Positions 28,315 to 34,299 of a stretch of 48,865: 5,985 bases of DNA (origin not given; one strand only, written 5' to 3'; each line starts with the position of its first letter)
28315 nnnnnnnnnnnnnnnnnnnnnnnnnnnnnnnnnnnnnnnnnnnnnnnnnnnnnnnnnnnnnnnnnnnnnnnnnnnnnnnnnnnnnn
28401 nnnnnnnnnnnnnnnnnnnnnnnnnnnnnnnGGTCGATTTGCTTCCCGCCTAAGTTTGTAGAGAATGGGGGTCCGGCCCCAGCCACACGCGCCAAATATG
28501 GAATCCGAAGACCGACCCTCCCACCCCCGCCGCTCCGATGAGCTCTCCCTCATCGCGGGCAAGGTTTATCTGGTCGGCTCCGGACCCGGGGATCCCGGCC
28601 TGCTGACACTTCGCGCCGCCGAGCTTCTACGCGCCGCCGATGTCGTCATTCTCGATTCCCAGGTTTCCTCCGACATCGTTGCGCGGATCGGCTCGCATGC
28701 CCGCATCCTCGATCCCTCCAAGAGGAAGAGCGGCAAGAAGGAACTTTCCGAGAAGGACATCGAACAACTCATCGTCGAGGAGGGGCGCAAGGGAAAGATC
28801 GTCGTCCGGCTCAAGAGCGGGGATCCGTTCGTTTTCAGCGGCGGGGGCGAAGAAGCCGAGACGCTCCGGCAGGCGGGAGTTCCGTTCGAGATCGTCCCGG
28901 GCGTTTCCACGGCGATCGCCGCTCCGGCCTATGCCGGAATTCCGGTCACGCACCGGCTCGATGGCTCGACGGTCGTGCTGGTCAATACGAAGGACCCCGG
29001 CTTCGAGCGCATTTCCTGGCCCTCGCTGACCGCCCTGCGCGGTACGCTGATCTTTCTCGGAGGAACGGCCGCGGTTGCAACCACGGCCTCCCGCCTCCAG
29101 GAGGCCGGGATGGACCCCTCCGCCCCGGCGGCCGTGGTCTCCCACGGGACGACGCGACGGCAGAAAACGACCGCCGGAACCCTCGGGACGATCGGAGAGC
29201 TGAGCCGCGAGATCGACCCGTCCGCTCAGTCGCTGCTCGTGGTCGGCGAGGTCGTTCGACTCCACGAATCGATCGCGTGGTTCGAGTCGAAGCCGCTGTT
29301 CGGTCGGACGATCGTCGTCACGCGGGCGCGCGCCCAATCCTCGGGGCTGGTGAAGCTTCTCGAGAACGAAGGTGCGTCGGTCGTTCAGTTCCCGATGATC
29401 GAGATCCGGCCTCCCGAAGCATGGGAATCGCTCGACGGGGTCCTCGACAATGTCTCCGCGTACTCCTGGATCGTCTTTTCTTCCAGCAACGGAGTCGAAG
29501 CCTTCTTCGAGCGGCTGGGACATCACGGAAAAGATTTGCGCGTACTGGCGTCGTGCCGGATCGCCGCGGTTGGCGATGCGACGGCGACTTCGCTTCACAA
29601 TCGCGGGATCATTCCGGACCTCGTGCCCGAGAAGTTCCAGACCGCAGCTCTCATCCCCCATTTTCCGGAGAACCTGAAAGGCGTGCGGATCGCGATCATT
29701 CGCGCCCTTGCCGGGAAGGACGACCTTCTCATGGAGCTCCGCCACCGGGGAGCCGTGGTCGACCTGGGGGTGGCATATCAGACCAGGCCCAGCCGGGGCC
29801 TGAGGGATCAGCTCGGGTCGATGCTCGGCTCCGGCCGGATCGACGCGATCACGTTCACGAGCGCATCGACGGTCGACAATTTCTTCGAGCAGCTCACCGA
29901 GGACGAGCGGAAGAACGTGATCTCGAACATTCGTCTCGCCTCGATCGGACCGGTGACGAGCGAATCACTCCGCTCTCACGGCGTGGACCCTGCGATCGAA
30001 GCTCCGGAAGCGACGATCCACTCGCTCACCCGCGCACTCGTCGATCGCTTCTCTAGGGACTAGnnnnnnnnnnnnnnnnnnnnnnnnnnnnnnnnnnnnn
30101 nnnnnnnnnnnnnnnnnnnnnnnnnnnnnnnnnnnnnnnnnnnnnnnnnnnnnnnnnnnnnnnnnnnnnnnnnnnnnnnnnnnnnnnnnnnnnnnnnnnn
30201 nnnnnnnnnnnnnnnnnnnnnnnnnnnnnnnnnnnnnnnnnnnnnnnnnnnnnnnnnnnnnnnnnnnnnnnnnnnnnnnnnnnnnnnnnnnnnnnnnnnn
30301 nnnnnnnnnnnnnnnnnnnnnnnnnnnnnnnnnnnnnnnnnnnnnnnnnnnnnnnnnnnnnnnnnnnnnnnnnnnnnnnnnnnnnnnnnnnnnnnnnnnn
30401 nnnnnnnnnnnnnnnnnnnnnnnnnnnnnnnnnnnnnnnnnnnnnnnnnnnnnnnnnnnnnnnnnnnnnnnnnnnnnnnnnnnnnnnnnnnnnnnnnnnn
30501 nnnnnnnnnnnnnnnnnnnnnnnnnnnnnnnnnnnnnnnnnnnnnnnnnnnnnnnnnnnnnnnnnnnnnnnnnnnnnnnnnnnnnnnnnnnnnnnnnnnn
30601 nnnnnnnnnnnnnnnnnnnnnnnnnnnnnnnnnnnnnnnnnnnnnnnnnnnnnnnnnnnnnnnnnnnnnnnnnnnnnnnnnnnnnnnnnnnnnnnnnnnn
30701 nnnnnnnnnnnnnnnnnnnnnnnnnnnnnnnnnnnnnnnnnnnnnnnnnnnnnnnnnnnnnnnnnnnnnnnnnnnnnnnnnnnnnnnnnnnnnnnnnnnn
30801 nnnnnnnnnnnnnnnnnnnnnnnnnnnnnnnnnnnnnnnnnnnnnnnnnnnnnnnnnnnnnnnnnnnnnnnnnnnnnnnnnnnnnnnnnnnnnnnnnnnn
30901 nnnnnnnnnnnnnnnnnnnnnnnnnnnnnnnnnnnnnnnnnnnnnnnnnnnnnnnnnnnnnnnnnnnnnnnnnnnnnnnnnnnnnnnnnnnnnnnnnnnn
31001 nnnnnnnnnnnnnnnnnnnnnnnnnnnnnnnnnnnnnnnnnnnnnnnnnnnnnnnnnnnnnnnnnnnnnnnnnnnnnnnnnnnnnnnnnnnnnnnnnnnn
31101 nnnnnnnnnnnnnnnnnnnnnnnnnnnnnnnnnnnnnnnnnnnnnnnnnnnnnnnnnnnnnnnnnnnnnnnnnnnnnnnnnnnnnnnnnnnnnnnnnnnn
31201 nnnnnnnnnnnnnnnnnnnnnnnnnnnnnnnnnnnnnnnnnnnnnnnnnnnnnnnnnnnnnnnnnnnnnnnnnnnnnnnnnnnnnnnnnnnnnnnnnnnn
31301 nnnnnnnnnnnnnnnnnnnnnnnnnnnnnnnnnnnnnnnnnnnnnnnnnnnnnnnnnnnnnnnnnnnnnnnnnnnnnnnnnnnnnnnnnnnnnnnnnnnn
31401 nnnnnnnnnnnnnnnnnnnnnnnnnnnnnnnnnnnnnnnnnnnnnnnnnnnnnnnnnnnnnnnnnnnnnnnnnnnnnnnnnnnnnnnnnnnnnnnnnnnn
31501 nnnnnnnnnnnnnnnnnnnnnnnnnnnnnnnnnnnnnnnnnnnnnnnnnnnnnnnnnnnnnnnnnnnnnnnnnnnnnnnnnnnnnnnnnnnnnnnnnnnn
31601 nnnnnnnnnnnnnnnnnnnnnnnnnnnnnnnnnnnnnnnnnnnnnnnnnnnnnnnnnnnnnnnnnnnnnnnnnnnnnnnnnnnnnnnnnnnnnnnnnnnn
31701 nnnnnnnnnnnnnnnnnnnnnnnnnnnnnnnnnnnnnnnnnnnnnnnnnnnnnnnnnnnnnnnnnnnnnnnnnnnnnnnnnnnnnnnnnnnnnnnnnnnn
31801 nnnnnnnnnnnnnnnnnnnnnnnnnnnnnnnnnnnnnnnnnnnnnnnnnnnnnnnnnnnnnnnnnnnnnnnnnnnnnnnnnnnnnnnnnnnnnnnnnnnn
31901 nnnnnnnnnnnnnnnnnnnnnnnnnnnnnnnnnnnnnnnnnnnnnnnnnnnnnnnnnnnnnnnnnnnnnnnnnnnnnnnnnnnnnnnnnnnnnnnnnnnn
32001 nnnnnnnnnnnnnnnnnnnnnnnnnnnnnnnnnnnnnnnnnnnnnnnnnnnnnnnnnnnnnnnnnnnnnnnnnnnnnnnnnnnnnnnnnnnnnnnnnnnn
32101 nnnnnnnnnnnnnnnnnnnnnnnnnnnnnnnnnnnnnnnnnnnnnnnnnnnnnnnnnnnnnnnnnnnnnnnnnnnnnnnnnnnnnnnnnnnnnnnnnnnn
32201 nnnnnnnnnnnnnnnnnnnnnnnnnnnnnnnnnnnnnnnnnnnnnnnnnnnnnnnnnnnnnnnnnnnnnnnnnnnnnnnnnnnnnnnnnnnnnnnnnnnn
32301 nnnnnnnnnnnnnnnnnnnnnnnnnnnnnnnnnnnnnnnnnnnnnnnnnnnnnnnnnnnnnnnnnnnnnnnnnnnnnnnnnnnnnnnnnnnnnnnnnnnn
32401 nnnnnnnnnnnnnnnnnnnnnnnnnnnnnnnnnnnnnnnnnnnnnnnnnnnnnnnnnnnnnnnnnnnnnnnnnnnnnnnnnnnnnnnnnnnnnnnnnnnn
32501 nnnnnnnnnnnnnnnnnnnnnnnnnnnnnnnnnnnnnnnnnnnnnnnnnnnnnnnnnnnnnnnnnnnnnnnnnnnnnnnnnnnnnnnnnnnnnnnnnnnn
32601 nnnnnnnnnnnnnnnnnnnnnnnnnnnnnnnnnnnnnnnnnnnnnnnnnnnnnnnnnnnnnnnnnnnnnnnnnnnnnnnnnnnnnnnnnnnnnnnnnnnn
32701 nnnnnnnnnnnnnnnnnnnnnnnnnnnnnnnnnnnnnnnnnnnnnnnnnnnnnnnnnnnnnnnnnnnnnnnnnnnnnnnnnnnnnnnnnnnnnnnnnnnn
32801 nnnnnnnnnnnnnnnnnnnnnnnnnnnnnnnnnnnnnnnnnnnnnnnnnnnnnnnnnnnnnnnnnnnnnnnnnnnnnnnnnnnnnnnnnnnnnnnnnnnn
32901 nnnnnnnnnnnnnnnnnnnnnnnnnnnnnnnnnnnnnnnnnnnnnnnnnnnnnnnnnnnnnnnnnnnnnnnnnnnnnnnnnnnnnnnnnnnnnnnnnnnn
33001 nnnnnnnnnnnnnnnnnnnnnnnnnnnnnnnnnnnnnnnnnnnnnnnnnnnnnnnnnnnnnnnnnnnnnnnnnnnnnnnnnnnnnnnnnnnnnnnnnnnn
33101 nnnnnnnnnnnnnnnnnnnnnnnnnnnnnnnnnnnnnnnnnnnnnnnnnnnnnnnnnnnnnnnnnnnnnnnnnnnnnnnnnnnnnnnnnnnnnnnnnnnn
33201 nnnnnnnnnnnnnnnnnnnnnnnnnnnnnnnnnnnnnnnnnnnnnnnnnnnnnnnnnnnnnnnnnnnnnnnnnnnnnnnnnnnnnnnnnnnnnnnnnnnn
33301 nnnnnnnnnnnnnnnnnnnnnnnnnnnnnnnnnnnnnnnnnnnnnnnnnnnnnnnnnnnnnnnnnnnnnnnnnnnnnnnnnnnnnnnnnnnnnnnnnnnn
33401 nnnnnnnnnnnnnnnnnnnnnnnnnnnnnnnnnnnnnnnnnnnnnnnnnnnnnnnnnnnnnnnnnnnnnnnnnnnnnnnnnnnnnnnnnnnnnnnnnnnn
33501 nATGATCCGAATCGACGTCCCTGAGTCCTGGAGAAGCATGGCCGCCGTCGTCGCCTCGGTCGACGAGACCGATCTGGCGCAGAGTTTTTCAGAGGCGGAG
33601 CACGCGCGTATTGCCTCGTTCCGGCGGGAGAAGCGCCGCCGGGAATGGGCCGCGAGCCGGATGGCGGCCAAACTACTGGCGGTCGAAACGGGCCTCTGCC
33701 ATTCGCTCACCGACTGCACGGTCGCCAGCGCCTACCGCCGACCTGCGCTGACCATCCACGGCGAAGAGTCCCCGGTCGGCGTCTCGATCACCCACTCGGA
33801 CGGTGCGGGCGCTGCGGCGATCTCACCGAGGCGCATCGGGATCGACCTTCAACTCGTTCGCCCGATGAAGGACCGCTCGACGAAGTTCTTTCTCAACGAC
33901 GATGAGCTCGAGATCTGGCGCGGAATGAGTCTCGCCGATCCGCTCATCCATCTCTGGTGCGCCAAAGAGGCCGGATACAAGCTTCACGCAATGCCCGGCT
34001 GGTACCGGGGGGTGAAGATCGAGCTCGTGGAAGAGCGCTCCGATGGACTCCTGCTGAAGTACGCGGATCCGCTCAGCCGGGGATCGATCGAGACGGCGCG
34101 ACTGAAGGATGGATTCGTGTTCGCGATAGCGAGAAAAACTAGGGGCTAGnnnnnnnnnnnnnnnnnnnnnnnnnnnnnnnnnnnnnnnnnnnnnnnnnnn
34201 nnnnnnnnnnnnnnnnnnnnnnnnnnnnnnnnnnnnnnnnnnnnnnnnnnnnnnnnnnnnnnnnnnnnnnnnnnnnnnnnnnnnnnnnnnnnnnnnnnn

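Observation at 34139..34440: E2: second, longer copy of the element with an expanded heptamer array and an internally duplicated, inverted core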

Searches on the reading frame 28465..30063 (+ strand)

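Call 19: search_protein_families(library=pfam, proteins=[window:28465-30063:+])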
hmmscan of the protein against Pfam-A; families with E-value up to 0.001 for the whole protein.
window:28465-30063:+ (532 aa): 2 families
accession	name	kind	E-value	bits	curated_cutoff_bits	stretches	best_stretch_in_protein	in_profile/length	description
PF02602.20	HEM4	-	1.5e-61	208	27.5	1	295-522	3-230/231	Uroporphyrinogen-III synthase HemD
PF00590.25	TP_methylase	-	1.9e-47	162.4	27.8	1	33-243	1-211/212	Tetrapyrrole (Corrin/Porphyrin) Methylases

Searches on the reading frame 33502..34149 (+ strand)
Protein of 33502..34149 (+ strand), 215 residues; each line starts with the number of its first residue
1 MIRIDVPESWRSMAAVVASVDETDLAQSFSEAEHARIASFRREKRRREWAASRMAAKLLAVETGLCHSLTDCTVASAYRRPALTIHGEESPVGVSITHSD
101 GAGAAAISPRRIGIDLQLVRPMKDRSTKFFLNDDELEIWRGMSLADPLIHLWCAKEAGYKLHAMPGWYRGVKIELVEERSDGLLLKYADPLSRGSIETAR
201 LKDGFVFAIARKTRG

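Call 18: find_encoding_contigs(protein=window:33502-34149:+, flank=10000, max_places=10)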
Protein window:33502-34149:+ (215 aa): no gene with exactly this product is on record in the collection.

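Call 19: search_protein_families(library=pfam, proteins=[window:33502-34149:+])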
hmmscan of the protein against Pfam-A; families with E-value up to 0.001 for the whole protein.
window:33502-34149:+ (215 aa): 2 families
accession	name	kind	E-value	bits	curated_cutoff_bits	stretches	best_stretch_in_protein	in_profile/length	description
PF01648.25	ACPS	-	8e-10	39.2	25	1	111-177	1-78/111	4'-phosphopantetheinyl transferase superfamily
PF17837.6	4PPT_N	-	0.00058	20.3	27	0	43-108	11-68/68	4'-phosphopantetheinyl transferase N-terminal domain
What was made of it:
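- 33502..34149 (+): Upstream gene: 4'-phosphopantetheinyl transferase. Its last codons (…R G *) and its TAG stop (34147-34149) lie inside the first two heptamer units. Pfam PF01648 (call 19).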

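Call 36: find_homologous_proteins(query=window:33502-34149:+, max_evalue=1e-10)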
Query window:33502-34149:+ (215 aa): 25 proteins with E <= 1e-10 among 547 candidates.
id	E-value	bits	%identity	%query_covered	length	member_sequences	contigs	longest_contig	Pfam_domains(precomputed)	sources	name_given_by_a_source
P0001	4.9e-128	443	94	99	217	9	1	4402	PF01648.26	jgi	jgi:phosphopantetheinyl transferase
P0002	7.3e-120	416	89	99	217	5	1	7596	PF01648.26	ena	-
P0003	3.2e-116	404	86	99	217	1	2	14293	PF01648.26,PF17837.7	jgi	jgi:phosphopantetheinyl transferase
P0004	1.0e-113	396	87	98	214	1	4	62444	PF01648.26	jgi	jgi:phosphopantetheinyl transferase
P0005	7.4e-106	370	80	100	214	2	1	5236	PF01648.26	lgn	-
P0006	4.5e-93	328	71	99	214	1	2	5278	PF01648.26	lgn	-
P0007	2.9e-81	290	65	98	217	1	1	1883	PF01648.26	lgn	-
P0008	7.1e-77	276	60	98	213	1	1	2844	PF01648.26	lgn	-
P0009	7.4e-77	275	61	100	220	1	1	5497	PF01648.26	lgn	-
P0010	2.2e-76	274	62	98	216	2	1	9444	PF01648.26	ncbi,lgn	-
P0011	2.3e-76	274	64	96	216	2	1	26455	PF01648.26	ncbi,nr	ncbi:MAG TPA: 4'-phosphopantetheinyl transferase superfamily protein [Thermoanaerobaculia bacterium]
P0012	1.0e-75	272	59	100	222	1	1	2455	PF01648.26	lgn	-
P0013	2.3e-75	271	61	98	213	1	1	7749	PF01648.26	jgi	jgi:phosphopantetheinyl transferase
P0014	4.4e-75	270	60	98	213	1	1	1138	PF01648.26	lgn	-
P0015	1.5e-74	268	60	98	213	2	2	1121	PF01648.26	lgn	-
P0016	2.8e-74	267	59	100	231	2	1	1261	PF01648.26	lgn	-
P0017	8.8e-74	265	56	98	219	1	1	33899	PF01648.26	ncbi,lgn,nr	ncbi:MAG TPA: 4'-phosphopantetheinyl transferase superfamily protein [Thermoanaerobaculia bacterium]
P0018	1.1e-73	265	59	98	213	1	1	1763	PF01648.26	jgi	jgi:hypothetical protein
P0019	1.2e-73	265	58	99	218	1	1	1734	PF01648.26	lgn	-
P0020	5.2e-73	263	59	98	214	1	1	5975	PF01648.26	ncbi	ncbi:MAG TPA: 4'-phosphopantetheinyl transferase superfamily protein [Thermoanaerobaculia bacterium]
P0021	3.9e-72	260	60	95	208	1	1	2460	PF01648.26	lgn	-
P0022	8.1e-72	259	60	98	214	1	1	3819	PF01648.26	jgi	jgi:phosphopantetheinyl transferase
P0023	4.1e-71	257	62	92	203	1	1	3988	PF01648.26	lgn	-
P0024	3.4e-69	250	58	95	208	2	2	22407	PF01648.26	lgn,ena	-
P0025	1.2e-42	164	42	97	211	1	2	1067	PF01648.26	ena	-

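Call 37: find_encoding_contigs(protein=P0004, flank=10000, max_places=4)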
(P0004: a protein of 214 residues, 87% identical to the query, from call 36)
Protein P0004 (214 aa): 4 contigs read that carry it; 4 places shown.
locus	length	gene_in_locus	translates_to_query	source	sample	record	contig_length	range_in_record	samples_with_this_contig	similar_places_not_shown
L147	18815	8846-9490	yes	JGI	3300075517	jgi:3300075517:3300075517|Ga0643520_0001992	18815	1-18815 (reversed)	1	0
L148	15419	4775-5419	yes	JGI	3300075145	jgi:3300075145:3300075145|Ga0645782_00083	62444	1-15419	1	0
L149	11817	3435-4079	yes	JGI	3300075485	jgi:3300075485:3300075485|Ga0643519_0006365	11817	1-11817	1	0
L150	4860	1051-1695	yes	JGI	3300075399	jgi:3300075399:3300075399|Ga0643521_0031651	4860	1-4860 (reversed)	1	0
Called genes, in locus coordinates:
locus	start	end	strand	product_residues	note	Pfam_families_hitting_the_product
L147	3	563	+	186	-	?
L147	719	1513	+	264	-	PF01578:Cytochrom_C_asm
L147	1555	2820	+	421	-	PF05201:GlutR_N, PF02826:2-Hacid_dh_C (faint), PF01488:Shikimate_DH, PF00745:GlutR_dimer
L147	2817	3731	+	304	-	PF01379:Porphobil_deam, PF03900:Porphobil_deamC (faint)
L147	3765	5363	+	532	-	PF00590:TP_methylase, PF02602:HEM4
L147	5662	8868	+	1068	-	-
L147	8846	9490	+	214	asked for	PF01648:ACPS (weak)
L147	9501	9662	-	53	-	-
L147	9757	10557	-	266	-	PF00005:ABC_tran, PF13304:AAA_21 (faint)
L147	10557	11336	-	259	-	PF02405:MlaE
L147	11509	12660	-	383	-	PF01168:Ala_racemase_N, PF00842:Ala_racemase_C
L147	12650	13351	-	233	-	PF00106:adh_short, PF08659:KR, PF13561:adh_short_C2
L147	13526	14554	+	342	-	PF01966:HD, PF13286:HD_assoc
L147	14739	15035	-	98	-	PF00216:Bac_DNA_binding, PF18291:HU-HIG (weak), PF14908:HU-CCDC81_euk_1 (weak)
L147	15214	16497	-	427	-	PF01029:NusB, PF22458:RsmF-B_ferredox, PF01189:Methyltr_RsmB-F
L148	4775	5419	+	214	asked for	PF01648:ACPS (weak)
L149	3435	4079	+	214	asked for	PF01648:ACPS (weak)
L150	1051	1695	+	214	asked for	PF01648:ACPS (weak)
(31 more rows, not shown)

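Call 38: find_encoding_contigs(protein=P0003, flank=10000, max_places=3)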
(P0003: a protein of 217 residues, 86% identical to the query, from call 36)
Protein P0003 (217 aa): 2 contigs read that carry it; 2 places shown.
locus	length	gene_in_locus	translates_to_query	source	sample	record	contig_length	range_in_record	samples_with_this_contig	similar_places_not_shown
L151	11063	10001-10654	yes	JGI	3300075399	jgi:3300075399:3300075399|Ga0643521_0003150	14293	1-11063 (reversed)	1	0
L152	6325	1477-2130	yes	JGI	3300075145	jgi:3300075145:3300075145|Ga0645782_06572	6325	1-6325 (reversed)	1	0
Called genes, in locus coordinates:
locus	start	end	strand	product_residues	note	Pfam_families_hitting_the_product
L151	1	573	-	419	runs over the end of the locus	PF04413:Glycos_transf_N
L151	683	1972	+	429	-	PF13167:GTP-bdg_N, PF16360:GTP-bdg_M, PF01926:MMR_HSR1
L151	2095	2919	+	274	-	PF01578:Cytochrom_C_asm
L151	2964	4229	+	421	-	PF05201:GlutR_N, PF01488:Shikimate_DH, PF00745:GlutR_dimer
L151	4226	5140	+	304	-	PF01379:Porphobil_deam, PF03900:Porphobil_deamC (weak)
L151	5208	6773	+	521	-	PF00590:TP_methylase, PF02602:HEM4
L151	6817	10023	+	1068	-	-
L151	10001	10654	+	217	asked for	PF17837:4PPT_N (weak), PF01648:ACPS (weak)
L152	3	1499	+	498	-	?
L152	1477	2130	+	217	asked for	PF17837:4PPT_N (weak), PF01648:ACPS (weak)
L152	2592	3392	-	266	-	PF00005:ABC_tran, PF13304:AAA_21 (faint)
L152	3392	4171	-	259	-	PF02405:MlaE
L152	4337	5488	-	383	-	PF01168:Ala_racemase_N, PF00842:Ala_racemase_C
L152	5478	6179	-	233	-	PF00106:adh_short, PF08659:KR, PF23441:SDR (faint), PF13561:adh_short_C2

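Call 39: find_encoding_contigs(protein=P0002, flank=10000, max_places=3)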
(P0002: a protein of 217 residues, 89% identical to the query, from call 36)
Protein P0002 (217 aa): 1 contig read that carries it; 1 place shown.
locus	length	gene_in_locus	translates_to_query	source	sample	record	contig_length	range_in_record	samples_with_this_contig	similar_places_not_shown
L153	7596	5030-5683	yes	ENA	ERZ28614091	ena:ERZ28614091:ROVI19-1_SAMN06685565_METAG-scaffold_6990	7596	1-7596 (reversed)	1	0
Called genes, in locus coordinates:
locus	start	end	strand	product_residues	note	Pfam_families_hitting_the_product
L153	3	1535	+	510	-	?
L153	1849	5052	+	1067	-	-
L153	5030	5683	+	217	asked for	PF01648:ACPS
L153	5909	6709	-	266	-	PF00005:ABC_tran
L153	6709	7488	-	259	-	PF02405:MlaE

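Call 40: find_encoding_contigs(protein=P0001, flank=10000, max_places=3)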
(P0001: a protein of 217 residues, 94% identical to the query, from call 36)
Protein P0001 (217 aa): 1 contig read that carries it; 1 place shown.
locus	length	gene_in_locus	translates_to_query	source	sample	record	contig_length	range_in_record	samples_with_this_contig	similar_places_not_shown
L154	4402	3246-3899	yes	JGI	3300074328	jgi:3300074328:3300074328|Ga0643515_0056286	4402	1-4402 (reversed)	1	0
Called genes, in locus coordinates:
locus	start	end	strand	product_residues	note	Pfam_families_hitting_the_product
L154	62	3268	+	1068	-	-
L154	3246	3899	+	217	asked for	PF01648:ACPS (weak)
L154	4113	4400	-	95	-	?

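Call 72: find_encoding_contigs(protein=P0005, flank=6000, max_places=2)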
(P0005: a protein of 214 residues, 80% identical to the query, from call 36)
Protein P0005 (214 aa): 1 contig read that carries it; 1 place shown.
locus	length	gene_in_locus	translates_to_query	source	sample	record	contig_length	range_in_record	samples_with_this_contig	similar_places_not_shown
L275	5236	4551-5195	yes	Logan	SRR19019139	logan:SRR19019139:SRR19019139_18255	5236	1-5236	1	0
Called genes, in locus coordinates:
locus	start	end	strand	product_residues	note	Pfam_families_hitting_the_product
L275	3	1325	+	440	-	?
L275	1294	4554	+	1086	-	-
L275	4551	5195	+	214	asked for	PF01648:ACPS (weak)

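Call 73: find_encoding_contigs(protein=P0006, flank=6000, max_places=2)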
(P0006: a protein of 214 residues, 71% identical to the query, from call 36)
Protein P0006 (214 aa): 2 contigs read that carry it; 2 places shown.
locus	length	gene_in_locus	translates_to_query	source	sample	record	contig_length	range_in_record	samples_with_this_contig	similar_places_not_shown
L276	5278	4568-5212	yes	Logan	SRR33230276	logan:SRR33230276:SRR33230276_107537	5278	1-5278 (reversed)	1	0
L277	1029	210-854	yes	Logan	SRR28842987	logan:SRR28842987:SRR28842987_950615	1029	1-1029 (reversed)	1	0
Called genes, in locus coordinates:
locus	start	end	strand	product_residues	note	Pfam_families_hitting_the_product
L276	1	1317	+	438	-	?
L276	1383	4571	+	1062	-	-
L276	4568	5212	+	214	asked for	PF01648:ACPS (weak)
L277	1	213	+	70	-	?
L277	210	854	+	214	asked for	PF01648:ACPS (weak)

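Call 74: find_encoding_contigs(protein=P0011, flank=6000, max_places=2)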
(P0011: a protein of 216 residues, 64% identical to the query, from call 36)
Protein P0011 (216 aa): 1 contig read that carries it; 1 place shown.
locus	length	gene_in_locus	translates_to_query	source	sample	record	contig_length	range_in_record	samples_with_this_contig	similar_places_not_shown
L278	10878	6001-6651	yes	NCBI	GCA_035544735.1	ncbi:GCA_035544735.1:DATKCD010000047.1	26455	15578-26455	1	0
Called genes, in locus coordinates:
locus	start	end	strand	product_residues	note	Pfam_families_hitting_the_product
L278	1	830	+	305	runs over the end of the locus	PF01379:Porphobil_deam, PF03900:Porphobil_deamC (faint)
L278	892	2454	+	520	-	PF00590:TP_methylase, PF02602:HEM4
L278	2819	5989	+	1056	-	-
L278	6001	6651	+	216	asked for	PF01648:ACPS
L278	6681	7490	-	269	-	PF00005:ABC_tran, PF13304:AAA_21 (faint)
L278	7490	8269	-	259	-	PF02405:MlaE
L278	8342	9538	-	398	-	PF01168:Ala_racemase_N, PF00842:Ala_racemase_C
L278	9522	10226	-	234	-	PF00106:adh_short, PF08659:KR, PF13460:NAD_binding_10 (weak), PF13561:adh_short_C2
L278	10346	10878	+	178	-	PF06181:Urate_ox_N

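Call 75: find_encoding_contigs(protein=P0017, flank=6000, max_places=2)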
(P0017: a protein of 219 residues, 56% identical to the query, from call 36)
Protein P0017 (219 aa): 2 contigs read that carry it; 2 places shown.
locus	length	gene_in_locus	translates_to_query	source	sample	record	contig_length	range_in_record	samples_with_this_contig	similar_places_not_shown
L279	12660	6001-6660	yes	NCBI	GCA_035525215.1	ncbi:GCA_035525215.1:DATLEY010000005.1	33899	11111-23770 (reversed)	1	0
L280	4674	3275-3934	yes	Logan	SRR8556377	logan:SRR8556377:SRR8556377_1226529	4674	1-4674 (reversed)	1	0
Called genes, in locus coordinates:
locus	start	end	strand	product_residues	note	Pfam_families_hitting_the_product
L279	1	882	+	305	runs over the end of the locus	PF01379:Porphobil_deam, PF03900:Porphobil_deamC (weak)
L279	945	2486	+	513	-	PF00590:TP_methylase, PF02602:HEM4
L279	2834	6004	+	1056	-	-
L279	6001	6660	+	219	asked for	PF01648:ACPS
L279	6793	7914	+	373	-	-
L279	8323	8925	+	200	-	PF13424:TPR_12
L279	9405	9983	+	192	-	-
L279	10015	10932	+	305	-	PF07719:TPR_2 (faint), PF12895:ANAPC3 (faint), PF13428:TPR_14 (faint), PF14559:TPR_19 (faint), PF00515:TPR_1 (faint), PF13414:TPR_11 (faint), PF13371:TPR_9 (weak), PF13432:TPR_16 (weak)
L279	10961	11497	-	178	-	PF21305:type_II_gspD_N0 (weak), PF07660:STN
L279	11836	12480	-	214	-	-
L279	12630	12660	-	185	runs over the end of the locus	PF05685:Uma2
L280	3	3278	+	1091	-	?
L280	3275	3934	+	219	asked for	PF01648:ACPS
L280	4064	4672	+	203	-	?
